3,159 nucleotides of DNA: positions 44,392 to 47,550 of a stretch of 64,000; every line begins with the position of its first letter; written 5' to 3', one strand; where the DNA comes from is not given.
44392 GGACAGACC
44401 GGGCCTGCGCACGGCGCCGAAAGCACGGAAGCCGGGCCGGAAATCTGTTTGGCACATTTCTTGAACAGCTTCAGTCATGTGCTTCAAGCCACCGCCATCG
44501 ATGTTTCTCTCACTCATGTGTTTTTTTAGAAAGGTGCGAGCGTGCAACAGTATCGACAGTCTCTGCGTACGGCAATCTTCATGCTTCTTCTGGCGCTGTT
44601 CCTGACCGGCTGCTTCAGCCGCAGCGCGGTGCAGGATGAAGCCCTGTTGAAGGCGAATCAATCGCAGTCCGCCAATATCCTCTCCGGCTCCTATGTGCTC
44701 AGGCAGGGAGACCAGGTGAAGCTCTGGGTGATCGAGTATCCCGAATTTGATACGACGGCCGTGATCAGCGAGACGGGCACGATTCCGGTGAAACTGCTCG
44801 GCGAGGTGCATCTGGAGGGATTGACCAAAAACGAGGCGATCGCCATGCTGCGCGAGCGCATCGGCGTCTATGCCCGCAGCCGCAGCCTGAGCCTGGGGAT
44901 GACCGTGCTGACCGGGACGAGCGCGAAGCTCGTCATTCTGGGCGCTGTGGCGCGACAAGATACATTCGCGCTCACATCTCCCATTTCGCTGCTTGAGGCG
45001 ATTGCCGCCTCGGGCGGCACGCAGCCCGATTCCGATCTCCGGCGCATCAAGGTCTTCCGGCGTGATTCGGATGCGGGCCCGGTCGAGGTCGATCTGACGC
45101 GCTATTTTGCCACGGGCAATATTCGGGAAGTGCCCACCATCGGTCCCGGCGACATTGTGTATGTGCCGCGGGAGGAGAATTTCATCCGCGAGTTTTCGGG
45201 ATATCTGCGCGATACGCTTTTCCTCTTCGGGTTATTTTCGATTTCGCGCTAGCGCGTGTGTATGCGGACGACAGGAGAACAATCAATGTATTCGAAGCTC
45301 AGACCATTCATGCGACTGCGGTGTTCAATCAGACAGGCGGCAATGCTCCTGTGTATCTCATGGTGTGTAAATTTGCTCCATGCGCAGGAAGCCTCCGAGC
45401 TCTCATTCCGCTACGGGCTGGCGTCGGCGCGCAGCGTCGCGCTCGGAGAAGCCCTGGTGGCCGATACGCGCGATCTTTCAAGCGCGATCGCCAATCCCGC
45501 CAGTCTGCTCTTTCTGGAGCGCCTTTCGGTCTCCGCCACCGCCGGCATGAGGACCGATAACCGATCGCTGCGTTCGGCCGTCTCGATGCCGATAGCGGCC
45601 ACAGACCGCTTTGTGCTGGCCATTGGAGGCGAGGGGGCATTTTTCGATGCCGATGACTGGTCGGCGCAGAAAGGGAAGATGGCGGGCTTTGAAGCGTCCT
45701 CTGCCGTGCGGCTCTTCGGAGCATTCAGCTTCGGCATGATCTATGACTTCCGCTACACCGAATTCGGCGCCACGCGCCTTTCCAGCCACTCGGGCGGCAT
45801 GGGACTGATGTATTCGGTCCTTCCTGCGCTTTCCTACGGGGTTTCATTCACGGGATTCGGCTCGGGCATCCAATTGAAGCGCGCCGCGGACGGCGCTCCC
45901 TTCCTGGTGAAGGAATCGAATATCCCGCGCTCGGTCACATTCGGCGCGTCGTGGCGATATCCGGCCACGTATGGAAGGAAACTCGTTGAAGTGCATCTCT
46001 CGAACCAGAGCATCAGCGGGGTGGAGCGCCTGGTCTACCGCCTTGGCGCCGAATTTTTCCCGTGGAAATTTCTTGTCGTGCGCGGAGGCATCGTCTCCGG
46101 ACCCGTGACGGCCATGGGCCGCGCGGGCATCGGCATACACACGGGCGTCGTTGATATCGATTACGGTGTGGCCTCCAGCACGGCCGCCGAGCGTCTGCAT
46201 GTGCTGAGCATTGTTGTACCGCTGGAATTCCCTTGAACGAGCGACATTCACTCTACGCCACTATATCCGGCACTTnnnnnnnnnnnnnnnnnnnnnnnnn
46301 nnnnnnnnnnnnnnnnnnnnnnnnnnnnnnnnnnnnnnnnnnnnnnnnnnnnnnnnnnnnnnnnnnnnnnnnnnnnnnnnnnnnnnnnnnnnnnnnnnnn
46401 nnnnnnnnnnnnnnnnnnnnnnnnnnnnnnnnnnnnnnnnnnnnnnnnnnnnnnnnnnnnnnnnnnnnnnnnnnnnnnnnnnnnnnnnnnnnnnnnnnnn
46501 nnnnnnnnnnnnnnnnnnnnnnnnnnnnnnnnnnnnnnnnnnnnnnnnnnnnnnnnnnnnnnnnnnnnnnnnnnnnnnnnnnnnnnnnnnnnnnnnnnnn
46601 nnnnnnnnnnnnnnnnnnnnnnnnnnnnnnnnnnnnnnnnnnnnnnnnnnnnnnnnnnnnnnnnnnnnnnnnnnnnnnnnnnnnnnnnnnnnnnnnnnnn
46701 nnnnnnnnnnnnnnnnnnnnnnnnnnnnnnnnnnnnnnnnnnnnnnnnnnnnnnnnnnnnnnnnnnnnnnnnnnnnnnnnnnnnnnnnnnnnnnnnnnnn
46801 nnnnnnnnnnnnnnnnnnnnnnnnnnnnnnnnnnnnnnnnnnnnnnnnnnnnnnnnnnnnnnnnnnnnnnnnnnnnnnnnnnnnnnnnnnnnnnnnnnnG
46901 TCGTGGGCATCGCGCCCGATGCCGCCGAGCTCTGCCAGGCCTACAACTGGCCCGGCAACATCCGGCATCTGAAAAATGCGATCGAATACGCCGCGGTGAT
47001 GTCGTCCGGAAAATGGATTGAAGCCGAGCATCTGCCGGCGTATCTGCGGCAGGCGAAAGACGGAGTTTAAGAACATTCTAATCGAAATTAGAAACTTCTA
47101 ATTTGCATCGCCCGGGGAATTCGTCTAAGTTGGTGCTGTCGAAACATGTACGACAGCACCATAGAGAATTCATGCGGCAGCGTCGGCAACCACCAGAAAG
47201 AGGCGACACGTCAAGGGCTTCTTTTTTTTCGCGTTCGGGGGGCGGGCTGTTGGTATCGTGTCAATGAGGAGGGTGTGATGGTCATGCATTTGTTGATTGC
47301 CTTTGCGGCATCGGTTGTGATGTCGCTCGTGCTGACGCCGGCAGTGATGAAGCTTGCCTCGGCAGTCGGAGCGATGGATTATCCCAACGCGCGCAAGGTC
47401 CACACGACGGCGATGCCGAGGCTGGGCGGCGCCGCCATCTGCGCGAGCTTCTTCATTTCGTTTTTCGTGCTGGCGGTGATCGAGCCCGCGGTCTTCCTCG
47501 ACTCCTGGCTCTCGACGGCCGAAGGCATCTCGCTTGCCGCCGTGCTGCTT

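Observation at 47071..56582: Near-identical 36-bp AT-rich palindromic element present twice in inverted orientation, bracketing a 9.5-kb gene block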

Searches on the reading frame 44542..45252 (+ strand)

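Call 42: search_protein_families(library=pfam, proteins=[window:44542-45252:+])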
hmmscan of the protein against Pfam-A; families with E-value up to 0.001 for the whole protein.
window:44542-45252:+ (236 aa): 3 families
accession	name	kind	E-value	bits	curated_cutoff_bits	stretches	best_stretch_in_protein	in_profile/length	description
PF02563.21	Poly_export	-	4.8e-12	46.3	28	1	50-113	6-69/77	Polysaccharide biosynthesis/export protein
PF22461.2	SLBB_2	-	6.5e-09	36.2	27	1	129-208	2-79/79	SLBB domain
PF10531.15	SLBB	-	3.8e-06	27.1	27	1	132-181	4-51/55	SLBB domain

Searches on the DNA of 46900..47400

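Call 60: search_rna_families(source=window, start=46900, end=47400, threshold=evalue, max_evalue=1)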
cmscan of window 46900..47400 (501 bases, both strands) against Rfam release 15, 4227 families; matches with E-value up to 1: 0.
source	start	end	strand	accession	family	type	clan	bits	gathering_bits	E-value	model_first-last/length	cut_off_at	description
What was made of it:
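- Tried and rejected: An Rfam search of the copy A leader found nothing (call 60).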
